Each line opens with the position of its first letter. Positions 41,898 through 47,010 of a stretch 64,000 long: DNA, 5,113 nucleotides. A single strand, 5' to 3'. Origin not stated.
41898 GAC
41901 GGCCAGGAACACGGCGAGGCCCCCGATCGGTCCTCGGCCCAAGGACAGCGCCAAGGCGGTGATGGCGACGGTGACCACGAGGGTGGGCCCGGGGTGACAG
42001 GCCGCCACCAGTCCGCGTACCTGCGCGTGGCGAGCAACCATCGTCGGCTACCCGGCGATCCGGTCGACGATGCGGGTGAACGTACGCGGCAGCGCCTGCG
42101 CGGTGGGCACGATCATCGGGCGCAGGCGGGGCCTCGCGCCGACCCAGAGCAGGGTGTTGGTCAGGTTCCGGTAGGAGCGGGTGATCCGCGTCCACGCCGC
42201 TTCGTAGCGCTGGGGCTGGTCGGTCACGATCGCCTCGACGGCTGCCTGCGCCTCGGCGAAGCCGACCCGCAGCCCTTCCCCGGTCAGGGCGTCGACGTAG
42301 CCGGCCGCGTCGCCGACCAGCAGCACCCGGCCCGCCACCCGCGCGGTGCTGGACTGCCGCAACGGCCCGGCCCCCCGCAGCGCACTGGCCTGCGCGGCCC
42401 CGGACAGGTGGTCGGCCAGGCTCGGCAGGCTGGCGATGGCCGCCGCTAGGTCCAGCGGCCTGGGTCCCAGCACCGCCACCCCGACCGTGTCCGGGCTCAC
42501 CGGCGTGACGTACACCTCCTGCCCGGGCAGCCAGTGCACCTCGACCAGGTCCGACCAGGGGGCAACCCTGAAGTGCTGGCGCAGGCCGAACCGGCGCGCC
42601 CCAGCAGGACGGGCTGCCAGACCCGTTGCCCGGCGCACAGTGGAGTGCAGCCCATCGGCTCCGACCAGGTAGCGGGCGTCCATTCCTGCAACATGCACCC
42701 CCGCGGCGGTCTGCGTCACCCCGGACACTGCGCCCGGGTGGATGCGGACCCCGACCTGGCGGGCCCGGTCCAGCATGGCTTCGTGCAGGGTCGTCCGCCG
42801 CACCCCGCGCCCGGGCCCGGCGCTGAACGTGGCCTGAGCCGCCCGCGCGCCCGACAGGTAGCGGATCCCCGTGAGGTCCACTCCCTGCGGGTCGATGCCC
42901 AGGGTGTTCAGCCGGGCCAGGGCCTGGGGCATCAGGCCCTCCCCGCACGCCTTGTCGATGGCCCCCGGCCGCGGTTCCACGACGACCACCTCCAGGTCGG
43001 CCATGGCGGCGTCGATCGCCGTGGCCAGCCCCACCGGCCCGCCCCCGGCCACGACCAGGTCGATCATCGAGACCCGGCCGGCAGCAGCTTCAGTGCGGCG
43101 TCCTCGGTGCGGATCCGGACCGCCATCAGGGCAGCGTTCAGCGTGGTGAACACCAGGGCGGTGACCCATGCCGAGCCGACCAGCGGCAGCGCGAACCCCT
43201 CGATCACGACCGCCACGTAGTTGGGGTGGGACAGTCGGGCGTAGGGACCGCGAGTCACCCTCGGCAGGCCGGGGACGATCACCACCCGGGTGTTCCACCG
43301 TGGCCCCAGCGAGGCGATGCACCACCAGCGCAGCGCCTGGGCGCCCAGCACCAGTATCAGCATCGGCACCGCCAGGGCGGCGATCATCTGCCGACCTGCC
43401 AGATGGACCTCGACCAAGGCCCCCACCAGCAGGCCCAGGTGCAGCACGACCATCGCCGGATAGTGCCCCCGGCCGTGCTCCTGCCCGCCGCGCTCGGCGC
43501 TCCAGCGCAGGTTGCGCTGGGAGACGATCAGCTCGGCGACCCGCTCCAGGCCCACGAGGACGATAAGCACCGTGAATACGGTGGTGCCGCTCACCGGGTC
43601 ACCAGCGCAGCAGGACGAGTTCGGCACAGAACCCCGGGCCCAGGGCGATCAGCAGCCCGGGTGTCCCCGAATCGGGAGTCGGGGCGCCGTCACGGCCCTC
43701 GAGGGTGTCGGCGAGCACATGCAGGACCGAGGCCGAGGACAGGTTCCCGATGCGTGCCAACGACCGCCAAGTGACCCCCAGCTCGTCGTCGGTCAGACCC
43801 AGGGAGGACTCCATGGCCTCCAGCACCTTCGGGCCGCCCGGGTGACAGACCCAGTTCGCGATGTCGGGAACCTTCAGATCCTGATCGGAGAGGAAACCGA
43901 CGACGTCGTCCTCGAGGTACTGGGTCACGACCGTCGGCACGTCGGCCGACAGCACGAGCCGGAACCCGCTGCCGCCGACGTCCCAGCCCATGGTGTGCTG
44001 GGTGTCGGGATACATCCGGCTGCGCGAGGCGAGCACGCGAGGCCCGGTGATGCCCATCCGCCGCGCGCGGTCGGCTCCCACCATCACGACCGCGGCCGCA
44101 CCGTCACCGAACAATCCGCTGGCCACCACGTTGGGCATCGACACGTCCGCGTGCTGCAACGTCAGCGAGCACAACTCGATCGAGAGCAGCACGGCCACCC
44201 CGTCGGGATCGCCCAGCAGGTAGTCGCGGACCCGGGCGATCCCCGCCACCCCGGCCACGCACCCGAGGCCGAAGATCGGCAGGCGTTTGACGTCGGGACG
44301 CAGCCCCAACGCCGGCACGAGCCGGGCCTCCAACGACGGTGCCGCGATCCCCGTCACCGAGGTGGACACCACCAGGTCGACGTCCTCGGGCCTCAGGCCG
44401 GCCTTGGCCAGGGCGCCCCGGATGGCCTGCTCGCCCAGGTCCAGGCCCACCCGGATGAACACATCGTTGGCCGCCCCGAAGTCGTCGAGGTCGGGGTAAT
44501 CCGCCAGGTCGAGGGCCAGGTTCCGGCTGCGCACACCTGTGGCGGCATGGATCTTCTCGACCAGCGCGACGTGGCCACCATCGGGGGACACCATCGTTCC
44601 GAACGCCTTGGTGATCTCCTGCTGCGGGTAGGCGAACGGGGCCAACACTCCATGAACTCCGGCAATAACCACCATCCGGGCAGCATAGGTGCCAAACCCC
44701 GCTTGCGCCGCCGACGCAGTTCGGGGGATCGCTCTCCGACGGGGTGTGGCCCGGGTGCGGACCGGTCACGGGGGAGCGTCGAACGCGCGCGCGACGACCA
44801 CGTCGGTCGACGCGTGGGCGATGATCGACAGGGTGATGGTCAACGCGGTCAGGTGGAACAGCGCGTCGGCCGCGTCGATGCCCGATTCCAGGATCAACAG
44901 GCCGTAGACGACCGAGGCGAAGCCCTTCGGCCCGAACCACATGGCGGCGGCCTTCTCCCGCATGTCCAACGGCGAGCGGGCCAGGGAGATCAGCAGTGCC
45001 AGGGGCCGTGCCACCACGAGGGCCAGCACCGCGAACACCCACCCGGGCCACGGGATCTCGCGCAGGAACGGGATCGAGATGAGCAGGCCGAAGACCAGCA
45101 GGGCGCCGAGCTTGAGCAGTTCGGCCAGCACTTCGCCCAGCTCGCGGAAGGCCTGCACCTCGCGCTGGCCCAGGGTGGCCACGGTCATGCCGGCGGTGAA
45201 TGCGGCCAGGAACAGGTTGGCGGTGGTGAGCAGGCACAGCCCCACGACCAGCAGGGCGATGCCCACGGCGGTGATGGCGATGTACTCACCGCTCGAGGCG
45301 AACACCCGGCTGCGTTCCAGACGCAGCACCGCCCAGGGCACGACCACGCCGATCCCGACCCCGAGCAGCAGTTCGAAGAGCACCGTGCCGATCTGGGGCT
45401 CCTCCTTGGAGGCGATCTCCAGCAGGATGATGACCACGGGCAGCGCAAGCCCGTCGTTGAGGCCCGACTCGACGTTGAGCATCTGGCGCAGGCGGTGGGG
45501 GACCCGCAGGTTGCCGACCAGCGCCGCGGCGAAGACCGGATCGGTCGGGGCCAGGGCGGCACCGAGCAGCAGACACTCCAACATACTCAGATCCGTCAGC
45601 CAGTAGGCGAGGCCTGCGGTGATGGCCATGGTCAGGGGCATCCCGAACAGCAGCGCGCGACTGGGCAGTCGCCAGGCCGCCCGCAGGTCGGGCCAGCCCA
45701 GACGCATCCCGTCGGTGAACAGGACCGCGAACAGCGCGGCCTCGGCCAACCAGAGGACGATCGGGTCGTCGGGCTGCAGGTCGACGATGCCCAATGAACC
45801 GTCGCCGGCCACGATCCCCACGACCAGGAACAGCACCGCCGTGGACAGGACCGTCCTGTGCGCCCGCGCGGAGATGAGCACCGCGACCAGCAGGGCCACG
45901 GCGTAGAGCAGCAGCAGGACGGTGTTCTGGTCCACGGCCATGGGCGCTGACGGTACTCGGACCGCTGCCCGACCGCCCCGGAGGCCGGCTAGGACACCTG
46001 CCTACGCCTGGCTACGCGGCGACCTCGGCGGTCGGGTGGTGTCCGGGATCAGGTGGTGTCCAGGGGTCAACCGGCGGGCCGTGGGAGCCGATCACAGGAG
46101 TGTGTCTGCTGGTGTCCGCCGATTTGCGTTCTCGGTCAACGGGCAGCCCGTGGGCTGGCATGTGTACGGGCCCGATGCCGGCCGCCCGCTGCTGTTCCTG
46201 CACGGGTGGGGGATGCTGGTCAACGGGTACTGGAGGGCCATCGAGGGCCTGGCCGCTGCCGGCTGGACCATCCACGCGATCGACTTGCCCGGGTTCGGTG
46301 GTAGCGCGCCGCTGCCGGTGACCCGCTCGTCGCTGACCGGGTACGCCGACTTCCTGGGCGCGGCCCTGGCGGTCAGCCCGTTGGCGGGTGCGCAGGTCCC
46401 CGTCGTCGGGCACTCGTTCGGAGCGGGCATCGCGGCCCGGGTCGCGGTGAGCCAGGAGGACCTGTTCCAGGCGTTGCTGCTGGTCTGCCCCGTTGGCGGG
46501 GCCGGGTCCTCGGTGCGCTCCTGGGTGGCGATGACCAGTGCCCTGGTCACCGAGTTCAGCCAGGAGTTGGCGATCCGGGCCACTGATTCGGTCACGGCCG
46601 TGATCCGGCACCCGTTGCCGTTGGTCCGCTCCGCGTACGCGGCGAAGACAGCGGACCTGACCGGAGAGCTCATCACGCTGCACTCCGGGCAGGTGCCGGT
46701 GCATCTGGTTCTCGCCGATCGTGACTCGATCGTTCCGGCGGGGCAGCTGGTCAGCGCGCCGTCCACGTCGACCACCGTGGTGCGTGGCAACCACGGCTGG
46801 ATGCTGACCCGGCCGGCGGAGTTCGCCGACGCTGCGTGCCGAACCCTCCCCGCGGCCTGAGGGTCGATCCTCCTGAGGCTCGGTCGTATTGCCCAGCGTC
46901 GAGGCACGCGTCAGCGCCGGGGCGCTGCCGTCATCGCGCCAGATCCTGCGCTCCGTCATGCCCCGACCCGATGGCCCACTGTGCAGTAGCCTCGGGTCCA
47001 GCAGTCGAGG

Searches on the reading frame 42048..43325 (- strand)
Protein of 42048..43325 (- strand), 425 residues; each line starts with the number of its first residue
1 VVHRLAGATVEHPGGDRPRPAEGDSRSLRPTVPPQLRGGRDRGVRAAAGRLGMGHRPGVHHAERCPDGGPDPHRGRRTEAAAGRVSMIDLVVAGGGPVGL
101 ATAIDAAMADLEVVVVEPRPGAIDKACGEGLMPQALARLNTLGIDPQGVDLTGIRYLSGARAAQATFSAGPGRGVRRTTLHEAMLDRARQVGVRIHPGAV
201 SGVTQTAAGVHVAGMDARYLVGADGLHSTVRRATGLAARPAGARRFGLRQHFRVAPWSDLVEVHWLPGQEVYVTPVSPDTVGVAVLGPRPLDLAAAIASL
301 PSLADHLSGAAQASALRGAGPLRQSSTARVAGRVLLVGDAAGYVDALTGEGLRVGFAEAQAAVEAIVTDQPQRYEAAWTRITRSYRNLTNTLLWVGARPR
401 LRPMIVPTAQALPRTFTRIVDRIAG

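Call 25: search_protein_families(library=pfam, proteins=[window:42048-43325:-], max_evalue=0.001)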
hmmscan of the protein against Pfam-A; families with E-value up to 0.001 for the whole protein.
window:42048-43325:- (425 aa): 3 families
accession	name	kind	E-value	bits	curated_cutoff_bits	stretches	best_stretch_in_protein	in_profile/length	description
PF01494.25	FAD_binding_3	-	1.9e-11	44.3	22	1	89-361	3-313/349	FAD binding domain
PF01266.30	DAO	-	4.7e-07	30.1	27.9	1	89-121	1-35/353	FAD dependent oxidoreductase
PF07992.20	Pyr_redox_2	-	0.00037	20.4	26.1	0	89-145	144-199/291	Pyridine nucleotide-disulphide oxidoreductase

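Call 73: search_protein_families(library=ncbifam, proteins=[window:42048-43325:-], max_evalue=0.0001)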
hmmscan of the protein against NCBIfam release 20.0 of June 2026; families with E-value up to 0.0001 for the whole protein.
window:42048-43325:- (425 aa): 39 families (the best 25 are shown)
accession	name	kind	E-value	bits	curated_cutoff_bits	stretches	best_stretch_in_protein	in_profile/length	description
TIGR02032.1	GG-red-SF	subfamily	3.8e-26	92.5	158.8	1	89-366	2-297/297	geranylgeranyl reductase family protein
NF005313.0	PRK06847.1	subfamily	1.2e-14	54.1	372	1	88-301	5-237/375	hypothetical protein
NF049967.1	QhpG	equivalog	8.6e-14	51.3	240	1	91-368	2-288/423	flavin-dependent monooxygenase QhpG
NF005599.0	PRK07333.1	equivalog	1.4e-12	46.9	549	0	319-368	277-327/414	ubiquinone biosynthesis hydroxylase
NF045655.1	MkRedMenJ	equivalog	1.8e-12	46.9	700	1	88-235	5-167/406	menaquinone reductase MenJ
NF005303.0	PRK06834.1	subfamily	1.9e-12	46.5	625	1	89-236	5-164/488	hypothetical protein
TIGR01988.1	Ubi-OHases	subfamily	9.8e-12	44.4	224.65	1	305-387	250-333/387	ubiquinone biosynthesis hydroxylase, UbiH/UbiF/VisC/COQ6 family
NF005788.0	PRK07608.1-3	equivalog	1.9e-10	40.1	478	1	215-385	153-331/388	UbiH/UbiF family hydroxylase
NF004832.0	PRK06184.1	subfamily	3e-10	39.5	476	0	85-145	4-64/506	hypothetical protein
NF033145.1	rif_monoox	equivalog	3.7e-10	39.3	800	1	88-238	1-164/472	rifampin monooxygenase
NF005691.0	PRK07494.1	equivalog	1.3e-09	37.1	459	1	86-144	7-64/404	UbiH/UbiF family hydroxylase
NF006593.0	PRK09126.1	equivalog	1.9e-09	36.9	420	0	87-120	4-37/393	5-demethoxyubiquinol-8 5-hydroxylase UbiM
NF006460.0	PRK08849.1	equivalog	2.2e-09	36.6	598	0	323-383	272-331/386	2-octaprenyl-3-methyl-6-methoxy-1,4-benzoquinol hydroxylase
NF004780.0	PRK06126.1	subfamily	2.2e-09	36.2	445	0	85-122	6-43/552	hypothetical protein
NF005612.0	PRK07364.1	equivalog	2.6e-09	36.1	487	0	326-388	288-350/415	FAD-dependent hydroxylase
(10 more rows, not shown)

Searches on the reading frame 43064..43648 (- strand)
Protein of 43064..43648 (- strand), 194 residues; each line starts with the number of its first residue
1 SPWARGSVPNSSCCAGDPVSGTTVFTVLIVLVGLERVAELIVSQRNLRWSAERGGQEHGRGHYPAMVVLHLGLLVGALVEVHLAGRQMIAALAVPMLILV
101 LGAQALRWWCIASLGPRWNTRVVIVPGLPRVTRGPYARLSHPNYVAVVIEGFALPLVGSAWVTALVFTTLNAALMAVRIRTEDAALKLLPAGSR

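Call 73: search_protein_families(library=ncbifam, proteins=[window:43064-43648:-], max_evalue=0.0001)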
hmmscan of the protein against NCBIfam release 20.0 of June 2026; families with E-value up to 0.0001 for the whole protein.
window:43064-43648:- (194 aa): 1 family
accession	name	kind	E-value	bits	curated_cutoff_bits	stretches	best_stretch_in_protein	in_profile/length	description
NF040696.1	isopcys_mtase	equivalog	8.4e-06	25.8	160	1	24-185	6-167/190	protein-S-isoprenylcysteine O-methyltransferase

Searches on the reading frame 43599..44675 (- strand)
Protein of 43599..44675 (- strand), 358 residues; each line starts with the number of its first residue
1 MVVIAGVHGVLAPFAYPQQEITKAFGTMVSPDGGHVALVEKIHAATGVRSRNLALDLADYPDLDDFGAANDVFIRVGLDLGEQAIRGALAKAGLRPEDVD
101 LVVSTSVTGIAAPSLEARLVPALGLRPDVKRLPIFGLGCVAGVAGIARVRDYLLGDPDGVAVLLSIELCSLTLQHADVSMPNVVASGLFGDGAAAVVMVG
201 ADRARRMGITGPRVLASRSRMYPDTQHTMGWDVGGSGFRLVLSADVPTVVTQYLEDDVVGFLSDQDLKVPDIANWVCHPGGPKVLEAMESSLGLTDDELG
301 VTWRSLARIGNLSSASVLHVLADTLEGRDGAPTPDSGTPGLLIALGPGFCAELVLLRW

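Call 24: search_protein_families(library=pfam, proteins=[window:43599-44675:-], max_evalue=0.001)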
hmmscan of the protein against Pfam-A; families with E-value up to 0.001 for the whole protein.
window:43599-44675:- (358 aa): 4 families
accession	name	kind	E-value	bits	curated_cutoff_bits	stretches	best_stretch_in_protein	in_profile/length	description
PF02797.21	Chal_sti_synt_C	-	5.8e-18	65.8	27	1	218-357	6-148/151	Chalcone and stilbene synthases, C-terminal domain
PF08392.18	FAE1_CUT1_RppA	-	4.1e-15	56.3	27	1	84-206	90-211/290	FAE1/Type III polyketide synthase-like protein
PF00195.25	Chal_sti_synt_N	-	1.5e-14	54.4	27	1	70-202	92-224/225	Chalcone and stilbene synthases, N-terminal domain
PF08541.16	ACP_syn_III_C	-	5.6e-08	33.3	26.6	1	262-358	1-90/90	3-Oxoacyl-[acyl-carrier-protein (ACP)] synthase III C terminal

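Call 73: search_protein_families(library=ncbifam, proteins=[window:43599-44675:-], max_evalue=0.0001)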
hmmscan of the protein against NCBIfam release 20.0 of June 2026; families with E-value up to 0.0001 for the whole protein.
window:43599-44675:- (358 aa): 7 families
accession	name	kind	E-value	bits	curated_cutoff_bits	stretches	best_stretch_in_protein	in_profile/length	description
NF042429.2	DHPHCoAsyn_DpgA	equivalog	4.6e-53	180.3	425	1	5-358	2-350/350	3,5-dihydroxyphenylacetyl-CoA synthase DpgA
NF006829.0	PRK09352.1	subfamily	3.9e-13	49.1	249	1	79-358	55-321/322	beta-ketoacyl-ACP synthase 3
TIGR00747.1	fabH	subfamily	1.6e-11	43.8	292.1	1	79-358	53-322/322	beta-ketoacyl-ACP synthase III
NF006720.0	PRK09258.1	equivalog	9.8e-07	28.4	285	1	83-324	67-308/338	3-oxoacyl-ACP synthase III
NF005541.0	PRK07204.1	equivalog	8.8e-06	25.3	402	0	80-206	55-177/329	beta-ketoacyl-ACP synthase III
NF005703.0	PRK07515.1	equivalog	2.2e-05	23.5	304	1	79-206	98-218/373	beta-ketoacyl-ACP synthase III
NF004811.0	PRK06158.1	subfamily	7.4e-05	21.9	421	0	178-208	196-227/384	acetyl-CoA acetyltransferase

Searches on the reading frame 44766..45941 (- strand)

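Call 24: search_protein_families(library=pfam, proteins=[window:44766-45941:-], max_evalue=0.001)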
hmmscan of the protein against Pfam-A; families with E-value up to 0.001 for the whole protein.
window:44766-45941:- (391 aa): 1 family
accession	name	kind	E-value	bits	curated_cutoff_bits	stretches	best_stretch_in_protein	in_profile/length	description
PF00999.27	Na_H_Exchanger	-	3.6e-36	125.3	26.2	1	18-376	2-365/375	Sodium/hydrogen exchanger, transmembrane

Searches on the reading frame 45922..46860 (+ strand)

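Call 24: search_protein_families(library=pfam, proteins=[window:45922-46860:+], max_evalue=0.001)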
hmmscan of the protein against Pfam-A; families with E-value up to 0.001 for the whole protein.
window:45922-46860:+ (312 aa): 4 families
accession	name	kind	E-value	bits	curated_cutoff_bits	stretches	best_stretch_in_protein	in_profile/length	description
PF12697.13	Abhydrolase_6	-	3.4e-17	64.3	26.3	1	90-304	1-217/217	Alpha/beta hydrolase family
PF00561.26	Abhydrolase_1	-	8.3e-16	58.8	25.8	1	89-198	2-103/245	alpha/beta hydrolase fold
PF12146.15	Hydrolase_4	-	1.4e-14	54.4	27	1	90-231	7-152/239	Serine aminopeptidase, S33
PF06500.17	FrsA-like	-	0.00062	19.1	22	1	63-186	166-294/414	Esterase FrsA-like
